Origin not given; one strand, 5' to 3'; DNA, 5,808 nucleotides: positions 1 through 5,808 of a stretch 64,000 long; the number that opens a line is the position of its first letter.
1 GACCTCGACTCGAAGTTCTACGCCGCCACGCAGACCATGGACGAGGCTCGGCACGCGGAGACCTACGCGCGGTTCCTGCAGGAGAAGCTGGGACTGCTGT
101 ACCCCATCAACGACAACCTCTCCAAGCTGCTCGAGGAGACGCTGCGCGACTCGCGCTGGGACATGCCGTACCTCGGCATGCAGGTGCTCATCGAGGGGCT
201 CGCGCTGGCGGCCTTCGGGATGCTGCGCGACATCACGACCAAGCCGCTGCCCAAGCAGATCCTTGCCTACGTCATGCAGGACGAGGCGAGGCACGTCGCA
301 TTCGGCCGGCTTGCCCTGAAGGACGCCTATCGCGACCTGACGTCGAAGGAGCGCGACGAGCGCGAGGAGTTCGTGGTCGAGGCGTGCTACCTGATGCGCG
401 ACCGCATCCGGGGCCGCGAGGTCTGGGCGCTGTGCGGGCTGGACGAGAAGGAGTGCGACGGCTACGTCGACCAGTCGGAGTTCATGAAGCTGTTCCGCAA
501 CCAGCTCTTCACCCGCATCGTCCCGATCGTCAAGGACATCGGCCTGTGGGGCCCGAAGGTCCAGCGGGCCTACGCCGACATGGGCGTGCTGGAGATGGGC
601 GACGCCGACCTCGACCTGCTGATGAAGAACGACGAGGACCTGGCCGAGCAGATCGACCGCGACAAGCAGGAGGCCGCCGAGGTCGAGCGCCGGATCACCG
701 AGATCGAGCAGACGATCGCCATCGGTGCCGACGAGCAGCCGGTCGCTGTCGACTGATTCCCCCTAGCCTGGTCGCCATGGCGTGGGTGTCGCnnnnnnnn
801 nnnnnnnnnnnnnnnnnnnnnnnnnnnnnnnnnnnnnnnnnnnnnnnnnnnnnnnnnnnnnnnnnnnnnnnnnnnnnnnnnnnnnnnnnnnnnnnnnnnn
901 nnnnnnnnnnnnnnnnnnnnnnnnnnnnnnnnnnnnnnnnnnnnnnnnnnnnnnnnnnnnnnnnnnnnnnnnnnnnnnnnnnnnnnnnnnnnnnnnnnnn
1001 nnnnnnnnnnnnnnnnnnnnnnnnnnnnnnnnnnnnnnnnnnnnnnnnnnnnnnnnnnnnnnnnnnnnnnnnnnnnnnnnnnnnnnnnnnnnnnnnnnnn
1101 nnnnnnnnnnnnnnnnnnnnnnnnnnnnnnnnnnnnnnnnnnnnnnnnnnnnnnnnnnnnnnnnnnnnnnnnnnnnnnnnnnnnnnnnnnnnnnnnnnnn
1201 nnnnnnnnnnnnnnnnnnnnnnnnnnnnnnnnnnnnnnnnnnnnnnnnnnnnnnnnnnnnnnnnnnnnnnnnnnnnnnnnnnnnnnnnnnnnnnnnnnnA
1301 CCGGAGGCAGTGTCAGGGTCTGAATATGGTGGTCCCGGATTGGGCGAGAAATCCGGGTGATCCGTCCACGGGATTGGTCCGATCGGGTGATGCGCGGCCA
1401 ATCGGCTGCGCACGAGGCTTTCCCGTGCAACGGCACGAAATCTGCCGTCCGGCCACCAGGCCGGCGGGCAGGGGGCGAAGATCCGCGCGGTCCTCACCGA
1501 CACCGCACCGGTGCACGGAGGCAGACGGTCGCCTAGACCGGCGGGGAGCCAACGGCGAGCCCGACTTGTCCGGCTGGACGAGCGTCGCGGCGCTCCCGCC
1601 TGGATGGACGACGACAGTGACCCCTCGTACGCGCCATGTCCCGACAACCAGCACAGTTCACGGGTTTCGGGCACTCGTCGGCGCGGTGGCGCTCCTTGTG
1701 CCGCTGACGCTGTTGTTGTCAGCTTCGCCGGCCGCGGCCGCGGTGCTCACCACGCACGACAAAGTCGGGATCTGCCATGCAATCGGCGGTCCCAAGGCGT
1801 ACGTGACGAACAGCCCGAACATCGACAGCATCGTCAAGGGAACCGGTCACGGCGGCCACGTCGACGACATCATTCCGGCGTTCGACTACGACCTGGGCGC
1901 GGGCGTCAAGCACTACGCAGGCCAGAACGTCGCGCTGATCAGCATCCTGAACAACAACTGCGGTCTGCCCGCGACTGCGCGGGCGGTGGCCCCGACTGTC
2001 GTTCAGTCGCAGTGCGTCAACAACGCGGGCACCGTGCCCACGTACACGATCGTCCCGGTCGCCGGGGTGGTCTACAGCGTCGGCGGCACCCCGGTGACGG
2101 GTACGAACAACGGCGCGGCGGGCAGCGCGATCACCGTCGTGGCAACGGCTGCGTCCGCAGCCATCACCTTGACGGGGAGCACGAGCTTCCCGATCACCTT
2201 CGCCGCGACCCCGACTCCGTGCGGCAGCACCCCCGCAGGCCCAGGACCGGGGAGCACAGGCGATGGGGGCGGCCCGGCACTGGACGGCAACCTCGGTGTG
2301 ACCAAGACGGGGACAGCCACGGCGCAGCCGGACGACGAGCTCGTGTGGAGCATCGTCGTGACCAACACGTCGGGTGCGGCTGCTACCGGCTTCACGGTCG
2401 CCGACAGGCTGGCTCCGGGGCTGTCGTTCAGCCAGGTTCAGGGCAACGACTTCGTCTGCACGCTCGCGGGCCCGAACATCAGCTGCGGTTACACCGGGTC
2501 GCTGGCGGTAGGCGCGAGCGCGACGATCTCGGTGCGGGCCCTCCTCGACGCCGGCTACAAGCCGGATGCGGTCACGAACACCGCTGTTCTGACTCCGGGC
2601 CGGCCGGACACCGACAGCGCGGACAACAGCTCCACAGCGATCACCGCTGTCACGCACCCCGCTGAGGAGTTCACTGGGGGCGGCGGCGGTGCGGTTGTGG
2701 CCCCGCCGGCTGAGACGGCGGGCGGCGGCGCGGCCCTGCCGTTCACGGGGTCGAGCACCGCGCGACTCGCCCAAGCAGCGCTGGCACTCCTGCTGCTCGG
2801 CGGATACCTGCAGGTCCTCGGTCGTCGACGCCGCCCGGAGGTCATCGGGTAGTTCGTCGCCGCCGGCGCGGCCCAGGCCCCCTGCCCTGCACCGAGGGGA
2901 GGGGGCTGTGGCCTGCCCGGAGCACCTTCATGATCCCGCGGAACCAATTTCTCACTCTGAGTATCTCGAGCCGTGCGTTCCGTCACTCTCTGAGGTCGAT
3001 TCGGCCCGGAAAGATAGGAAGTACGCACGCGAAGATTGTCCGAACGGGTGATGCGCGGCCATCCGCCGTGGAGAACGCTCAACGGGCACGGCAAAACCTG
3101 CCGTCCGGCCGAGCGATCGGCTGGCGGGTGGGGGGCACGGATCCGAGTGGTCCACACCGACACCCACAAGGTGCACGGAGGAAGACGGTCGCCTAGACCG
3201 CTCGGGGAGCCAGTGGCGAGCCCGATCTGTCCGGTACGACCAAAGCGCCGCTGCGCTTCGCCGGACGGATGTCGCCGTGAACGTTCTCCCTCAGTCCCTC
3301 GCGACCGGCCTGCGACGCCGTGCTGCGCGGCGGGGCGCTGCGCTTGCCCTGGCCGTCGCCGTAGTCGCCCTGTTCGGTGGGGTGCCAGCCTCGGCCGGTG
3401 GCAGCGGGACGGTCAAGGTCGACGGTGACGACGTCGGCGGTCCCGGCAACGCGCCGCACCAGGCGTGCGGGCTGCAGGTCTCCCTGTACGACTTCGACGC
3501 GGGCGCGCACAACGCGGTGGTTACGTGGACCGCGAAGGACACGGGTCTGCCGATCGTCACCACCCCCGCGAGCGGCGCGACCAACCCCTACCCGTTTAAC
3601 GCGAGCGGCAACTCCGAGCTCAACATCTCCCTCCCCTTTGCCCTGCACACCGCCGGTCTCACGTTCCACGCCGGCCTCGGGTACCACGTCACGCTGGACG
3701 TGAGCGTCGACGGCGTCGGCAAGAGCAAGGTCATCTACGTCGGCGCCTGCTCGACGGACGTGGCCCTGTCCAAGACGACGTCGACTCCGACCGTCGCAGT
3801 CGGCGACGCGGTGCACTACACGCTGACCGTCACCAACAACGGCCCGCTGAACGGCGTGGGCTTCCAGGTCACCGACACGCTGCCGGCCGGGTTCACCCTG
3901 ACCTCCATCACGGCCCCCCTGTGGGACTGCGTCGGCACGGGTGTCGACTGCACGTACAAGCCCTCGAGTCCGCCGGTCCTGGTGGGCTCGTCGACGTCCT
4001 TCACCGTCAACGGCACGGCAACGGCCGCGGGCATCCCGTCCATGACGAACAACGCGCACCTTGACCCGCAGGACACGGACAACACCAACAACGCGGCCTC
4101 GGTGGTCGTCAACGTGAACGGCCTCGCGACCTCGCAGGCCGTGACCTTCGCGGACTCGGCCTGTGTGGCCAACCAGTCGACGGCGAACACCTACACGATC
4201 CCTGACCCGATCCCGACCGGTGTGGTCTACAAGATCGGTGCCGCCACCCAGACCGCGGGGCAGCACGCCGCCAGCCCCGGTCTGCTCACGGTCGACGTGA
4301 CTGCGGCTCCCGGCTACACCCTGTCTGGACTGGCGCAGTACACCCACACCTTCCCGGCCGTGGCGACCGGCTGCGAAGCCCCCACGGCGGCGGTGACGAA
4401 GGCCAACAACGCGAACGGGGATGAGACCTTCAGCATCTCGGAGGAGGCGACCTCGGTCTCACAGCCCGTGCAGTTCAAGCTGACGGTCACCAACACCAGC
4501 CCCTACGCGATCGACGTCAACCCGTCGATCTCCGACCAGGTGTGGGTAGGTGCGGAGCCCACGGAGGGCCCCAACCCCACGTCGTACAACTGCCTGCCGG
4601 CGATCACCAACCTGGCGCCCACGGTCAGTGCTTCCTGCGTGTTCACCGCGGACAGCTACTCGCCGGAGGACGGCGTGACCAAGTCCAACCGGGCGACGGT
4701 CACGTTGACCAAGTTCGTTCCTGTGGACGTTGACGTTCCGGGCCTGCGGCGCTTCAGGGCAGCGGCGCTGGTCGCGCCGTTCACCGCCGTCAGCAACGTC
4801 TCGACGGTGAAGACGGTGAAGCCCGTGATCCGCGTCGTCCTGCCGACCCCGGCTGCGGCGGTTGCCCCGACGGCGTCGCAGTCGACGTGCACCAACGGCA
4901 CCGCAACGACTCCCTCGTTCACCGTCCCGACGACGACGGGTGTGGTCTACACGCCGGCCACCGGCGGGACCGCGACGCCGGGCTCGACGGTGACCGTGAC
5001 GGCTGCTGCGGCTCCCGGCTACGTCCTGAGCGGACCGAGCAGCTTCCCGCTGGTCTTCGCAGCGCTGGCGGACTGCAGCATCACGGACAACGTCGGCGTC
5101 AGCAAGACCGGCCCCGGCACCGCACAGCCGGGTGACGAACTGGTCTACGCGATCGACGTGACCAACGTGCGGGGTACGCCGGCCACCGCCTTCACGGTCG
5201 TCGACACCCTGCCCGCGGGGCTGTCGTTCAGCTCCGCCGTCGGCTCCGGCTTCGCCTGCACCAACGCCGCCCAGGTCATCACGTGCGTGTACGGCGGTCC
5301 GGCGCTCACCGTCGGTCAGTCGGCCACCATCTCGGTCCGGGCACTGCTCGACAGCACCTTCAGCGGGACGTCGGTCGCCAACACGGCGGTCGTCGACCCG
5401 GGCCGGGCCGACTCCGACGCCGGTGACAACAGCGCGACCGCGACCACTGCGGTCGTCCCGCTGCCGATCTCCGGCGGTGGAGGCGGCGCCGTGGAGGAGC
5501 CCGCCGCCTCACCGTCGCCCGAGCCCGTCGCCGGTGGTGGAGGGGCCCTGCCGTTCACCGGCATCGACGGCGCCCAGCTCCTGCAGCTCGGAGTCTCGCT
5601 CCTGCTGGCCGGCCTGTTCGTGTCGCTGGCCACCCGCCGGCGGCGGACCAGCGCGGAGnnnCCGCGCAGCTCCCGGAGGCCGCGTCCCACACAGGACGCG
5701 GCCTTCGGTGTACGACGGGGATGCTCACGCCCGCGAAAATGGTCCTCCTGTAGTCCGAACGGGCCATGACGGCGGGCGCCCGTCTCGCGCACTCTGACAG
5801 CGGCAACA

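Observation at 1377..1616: Hairpin-rich ~200-nt leader upstream of a sortase-anchored surface-protein gene (copy A of a duplicated element): candidate novel cis-regulatory RNA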

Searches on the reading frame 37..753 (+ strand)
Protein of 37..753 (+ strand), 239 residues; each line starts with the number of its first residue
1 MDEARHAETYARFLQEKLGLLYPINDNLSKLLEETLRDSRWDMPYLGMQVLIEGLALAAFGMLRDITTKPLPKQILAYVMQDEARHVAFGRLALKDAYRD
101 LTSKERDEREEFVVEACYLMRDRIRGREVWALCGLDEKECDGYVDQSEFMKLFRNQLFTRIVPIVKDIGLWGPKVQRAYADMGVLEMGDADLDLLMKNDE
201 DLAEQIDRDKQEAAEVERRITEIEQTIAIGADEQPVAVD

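Call 21: search_protein_families(library=pfam, proteins=[window:37-753:+], max_evalue=0.01)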
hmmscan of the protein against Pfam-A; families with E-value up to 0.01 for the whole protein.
window:37-753:+ (239 aa): 2 families
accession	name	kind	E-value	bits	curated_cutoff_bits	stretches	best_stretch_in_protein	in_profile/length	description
PF11583.14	AurF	-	2e-06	27.6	29.6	1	62-140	175-253/282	P-aminobenzoate N-oxygenase AurF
PF11266.14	Ald_deCOase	-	0.0095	16.2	28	0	49-101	101-152/218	Long-chain fatty aldehyde decarbonylase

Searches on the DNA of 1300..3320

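Call 6: search_rna_families(source=window, start=1300, end=3320, threshold=evalue, max_evalue=5, show_alignments=0)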
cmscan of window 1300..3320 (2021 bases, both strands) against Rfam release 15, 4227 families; matches with E-value up to 5: 4.
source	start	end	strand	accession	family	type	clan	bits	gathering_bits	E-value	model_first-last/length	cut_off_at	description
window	3122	3236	+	RF03169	c-di-GMP-II-GAG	Cis-reg; riboswitch;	CL00127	50.5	40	1.8e-08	1-86/86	no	c-di-GMP-II-GAG riboswitch aptamer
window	1462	1575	+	RF03169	c-di-GMP-II-GAG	Cis-reg; riboswitch;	CL00127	41.2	40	4.1e-06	1-86/86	no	c-di-GMP-II-GAG riboswitch aptamer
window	2873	2909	-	RF00502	TCV_Pr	Cis-reg;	-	23.1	40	0.13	1-34/34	no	Turnip crinkle virus (TCV) core promoter hairpin (Pr)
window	2894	2937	-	RF01151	snoU82P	Gene; snRNA; snoRNA; CD-box;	-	12.4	42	4.8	1-55/55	no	Small nucleolar RNA U82P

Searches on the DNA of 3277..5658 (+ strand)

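Call 33: search_rna_families(sources=[L121, L122, L003, L059, L043, L042], threshold=gathering, show_alignments=8)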
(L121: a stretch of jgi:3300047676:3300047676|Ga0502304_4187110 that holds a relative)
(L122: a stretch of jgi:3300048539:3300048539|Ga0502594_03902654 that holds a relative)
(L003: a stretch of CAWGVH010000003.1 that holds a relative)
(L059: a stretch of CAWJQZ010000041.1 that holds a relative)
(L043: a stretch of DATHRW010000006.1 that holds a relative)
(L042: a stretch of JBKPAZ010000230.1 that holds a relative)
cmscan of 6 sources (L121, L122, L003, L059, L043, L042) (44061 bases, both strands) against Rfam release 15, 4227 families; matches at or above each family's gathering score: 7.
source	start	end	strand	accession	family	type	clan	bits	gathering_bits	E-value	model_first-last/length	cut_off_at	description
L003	4508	4592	+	RF03169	c-di-GMP-II-GAG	Cis-reg; riboswitch;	CL00127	72.9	40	7.4e-13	1-86/86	no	c-di-GMP-II-GAG riboswitch aptamer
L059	1142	1226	+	RF03169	c-di-GMP-II-GAG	Cis-reg; riboswitch;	CL00127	65.5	40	5.8e-11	1-86/86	no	c-di-GMP-II-GAG riboswitch aptamer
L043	467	552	-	RF03169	c-di-GMP-II-GAG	Cis-reg; riboswitch;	CL00127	63.7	40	1.6e-10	1-86/86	no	c-di-GMP-II-GAG riboswitch aptamer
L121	3192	3307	+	RF03169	c-di-GMP-II-GAG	Cis-reg; riboswitch;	CL00127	51.5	40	2.1e-07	1-86/86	no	c-di-GMP-II-GAG riboswitch aptamer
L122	2915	3030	+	RF03169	c-di-GMP-II-GAG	Cis-reg; riboswitch;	CL00127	48.5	40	1.2e-06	1-86/86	no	c-di-GMP-II-GAG riboswitch aptamer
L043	725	811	-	RF03169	c-di-GMP-II-GAG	Cis-reg; riboswitch;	CL00127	47.4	40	2.3e-06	1-86/86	no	c-di-GMP-II-GAG riboswitch aptamer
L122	1064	1177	+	RF03169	c-di-GMP-II-GAG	Cis-reg; riboswitch;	CL00127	40.3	40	0.00015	1-86/86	no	c-di-GMP-II-GAG riboswitch aptamer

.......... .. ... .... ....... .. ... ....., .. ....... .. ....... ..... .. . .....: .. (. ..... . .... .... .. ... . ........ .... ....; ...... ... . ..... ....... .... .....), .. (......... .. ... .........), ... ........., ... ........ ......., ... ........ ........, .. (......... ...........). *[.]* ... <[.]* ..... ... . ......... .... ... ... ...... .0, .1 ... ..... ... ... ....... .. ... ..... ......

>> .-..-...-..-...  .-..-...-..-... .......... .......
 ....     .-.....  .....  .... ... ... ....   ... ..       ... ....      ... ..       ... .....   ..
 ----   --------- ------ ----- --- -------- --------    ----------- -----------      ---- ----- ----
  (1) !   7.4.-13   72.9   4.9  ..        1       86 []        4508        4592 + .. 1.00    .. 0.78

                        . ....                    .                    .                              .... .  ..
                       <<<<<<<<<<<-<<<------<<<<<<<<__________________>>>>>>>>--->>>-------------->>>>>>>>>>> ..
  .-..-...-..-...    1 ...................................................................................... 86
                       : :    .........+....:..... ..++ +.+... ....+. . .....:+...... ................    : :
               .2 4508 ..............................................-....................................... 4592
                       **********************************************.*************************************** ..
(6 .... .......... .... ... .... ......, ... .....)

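Call 45: search_rna_families(sources=[L127, L132, L138, L140, L145, L146, L158, L159, L161, L129, L124, L125, L123, L133, L139], threshold=gathering, show_alignments=6)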
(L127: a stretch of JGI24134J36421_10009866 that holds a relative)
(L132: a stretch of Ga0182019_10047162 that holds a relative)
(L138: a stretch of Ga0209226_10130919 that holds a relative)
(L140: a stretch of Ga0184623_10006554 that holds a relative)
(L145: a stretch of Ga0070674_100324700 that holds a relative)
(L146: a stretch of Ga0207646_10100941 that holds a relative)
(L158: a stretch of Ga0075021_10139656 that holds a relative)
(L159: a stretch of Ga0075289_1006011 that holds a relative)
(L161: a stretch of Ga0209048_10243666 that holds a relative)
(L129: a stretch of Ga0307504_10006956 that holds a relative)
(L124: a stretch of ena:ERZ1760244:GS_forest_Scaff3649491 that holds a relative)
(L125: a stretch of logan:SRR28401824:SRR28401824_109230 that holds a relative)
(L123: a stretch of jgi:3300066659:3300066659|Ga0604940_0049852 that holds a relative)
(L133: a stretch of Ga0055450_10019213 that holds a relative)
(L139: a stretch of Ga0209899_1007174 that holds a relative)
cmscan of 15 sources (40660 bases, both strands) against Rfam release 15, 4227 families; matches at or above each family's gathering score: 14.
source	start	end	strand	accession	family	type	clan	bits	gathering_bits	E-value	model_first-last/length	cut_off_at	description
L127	1976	2060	+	RF03170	c-di-GMP-II-GCG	Cis-reg; riboswitch;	CL00127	80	47.9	1.9e-13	1-85/85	no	c-di-GMP-II-GCG riboswitch aptamer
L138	734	818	+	RF03170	c-di-GMP-II-GCG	Cis-reg; riboswitch;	CL00127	77.9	47.9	5.9e-13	1-85/85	no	c-di-GMP-II-GCG riboswitch aptamer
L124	3545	3636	+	RF01852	tRNA-Sec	Gene; tRNA;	CL00001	76.4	47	4e-14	1-91/91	no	Selenocysteine transfer RNA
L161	895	979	+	RF03170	c-di-GMP-II-GCG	Cis-reg; riboswitch;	CL00127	75.8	47.9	1.9e-12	1-85/85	no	c-di-GMP-II-GCG riboswitch aptamer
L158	207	292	-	RF03170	c-di-GMP-II-GCG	Cis-reg; riboswitch;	CL00127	72.6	47.9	1.1e-11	1-85/85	no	c-di-GMP-II-GCG riboswitch aptamer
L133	1104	1191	+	RF03170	c-di-GMP-II-GCG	Cis-reg; riboswitch;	CL00127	70.2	47.9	4.2e-11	1-85/85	no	c-di-GMP-II-GCG riboswitch aptamer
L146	2463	2533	+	RF03170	c-di-GMP-II-GCG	Cis-reg; riboswitch;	CL00127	67.2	47.9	2.3e-10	8-78/85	no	c-di-GMP-II-GCG riboswitch aptamer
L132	1978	2063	+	RF03169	c-di-GMP-II-GAG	Cis-reg; riboswitch;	CL00127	66.3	40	3.2e-11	1-86/86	no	c-di-GMP-II-GAG riboswitch aptamer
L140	311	396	+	RF03170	c-di-GMP-II-GCG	Cis-reg; riboswitch;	CL00127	62.2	47.9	3.5e-09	1-85/85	no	c-di-GMP-II-GCG riboswitch aptamer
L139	842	928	+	RF03169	c-di-GMP-II-GAG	Cis-reg; riboswitch;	CL00127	55.3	40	2.2e-08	1-86/86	no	c-di-GMP-II-GAG riboswitch aptamer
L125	1018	1132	+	RF03169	c-di-GMP-II-GAG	Cis-reg; riboswitch;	CL00127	54.2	40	4e-08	1-86/86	no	c-di-GMP-II-GAG riboswitch aptamer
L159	1029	1114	-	RF03169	c-di-GMP-II-GAG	Cis-reg; riboswitch;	CL00127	50.4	40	3.7e-07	1-86/86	no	c-di-GMP-II-GAG riboswitch aptamer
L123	701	816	+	RF03169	c-di-GMP-II-GAG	Cis-reg; riboswitch;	CL00127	48.2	40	1.4e-06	1-86/86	no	c-di-GMP-II-GAG riboswitch aptamer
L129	2073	2184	+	RF03169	c-di-GMP-II-GAG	Cis-reg; riboswitch;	CL00127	41.7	40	6.4e-05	1-86/86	no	c-di-GMP-II-GAG riboswitch aptamer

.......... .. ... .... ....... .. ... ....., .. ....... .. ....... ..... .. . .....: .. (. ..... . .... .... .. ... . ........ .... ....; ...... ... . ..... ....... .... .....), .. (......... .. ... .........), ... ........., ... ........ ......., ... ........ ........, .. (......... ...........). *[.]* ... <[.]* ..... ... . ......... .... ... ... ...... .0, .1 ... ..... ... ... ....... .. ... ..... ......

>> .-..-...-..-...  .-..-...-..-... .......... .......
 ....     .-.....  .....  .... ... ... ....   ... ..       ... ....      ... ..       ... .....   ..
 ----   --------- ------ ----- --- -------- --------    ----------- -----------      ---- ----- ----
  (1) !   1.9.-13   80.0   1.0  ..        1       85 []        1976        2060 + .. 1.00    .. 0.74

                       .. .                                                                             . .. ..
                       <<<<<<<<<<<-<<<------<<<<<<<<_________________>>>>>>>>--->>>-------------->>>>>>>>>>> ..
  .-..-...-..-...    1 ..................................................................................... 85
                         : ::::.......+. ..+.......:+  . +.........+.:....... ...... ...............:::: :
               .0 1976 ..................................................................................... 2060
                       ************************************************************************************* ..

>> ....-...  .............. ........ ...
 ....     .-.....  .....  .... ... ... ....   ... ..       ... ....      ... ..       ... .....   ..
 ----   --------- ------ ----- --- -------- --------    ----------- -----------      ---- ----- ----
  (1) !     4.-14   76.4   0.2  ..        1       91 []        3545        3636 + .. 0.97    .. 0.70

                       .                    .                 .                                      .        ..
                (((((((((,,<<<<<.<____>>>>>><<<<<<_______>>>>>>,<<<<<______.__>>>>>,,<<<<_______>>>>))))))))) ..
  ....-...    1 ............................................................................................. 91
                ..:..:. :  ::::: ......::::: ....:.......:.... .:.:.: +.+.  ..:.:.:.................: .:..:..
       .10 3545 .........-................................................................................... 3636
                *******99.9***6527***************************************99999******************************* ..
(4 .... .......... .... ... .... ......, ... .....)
